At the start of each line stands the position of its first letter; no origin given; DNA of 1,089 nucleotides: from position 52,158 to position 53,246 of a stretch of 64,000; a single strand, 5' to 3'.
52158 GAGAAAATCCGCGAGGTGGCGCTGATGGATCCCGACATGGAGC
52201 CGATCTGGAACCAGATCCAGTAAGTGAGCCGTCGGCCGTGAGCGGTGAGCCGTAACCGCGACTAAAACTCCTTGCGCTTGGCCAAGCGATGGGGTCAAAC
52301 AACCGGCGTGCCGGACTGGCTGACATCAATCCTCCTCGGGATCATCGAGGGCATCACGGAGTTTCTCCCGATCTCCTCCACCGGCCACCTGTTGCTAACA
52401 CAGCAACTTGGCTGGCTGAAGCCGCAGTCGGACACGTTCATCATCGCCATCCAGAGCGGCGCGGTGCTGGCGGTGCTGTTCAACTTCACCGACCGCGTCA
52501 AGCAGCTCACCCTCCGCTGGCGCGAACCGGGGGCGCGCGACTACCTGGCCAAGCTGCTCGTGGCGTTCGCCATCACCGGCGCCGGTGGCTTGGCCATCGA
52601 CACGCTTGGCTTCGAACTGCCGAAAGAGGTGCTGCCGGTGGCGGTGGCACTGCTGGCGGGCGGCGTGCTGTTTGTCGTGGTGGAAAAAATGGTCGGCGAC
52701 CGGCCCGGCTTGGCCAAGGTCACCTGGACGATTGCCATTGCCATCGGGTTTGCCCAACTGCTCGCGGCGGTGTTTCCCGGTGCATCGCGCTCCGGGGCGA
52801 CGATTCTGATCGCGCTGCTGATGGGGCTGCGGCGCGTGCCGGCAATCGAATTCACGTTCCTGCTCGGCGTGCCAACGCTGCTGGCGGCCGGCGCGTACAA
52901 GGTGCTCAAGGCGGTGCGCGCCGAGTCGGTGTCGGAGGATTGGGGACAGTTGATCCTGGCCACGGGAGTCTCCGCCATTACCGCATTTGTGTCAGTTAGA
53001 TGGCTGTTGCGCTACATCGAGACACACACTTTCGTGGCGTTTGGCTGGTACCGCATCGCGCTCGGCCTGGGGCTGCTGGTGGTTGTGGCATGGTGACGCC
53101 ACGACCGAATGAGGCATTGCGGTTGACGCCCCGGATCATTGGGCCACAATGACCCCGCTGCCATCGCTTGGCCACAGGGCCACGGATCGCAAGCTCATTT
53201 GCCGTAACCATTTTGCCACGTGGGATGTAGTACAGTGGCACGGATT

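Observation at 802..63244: Highly iterated palindrome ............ (up to 18 bp), a HIP1-like genome-wide signal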

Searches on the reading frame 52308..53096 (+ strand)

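Call 35: search_protein_families(library=pfam, proteins=[window:52308-53096:+])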
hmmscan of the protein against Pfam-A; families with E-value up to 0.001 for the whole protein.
window:52308-53096:+ (262 aa): 1 family
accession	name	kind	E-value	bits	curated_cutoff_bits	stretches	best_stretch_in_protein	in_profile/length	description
PF02673.24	BacA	-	1.2e-63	215.6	33.4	1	8-254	2-256/257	Bacitracin resistance protein BacA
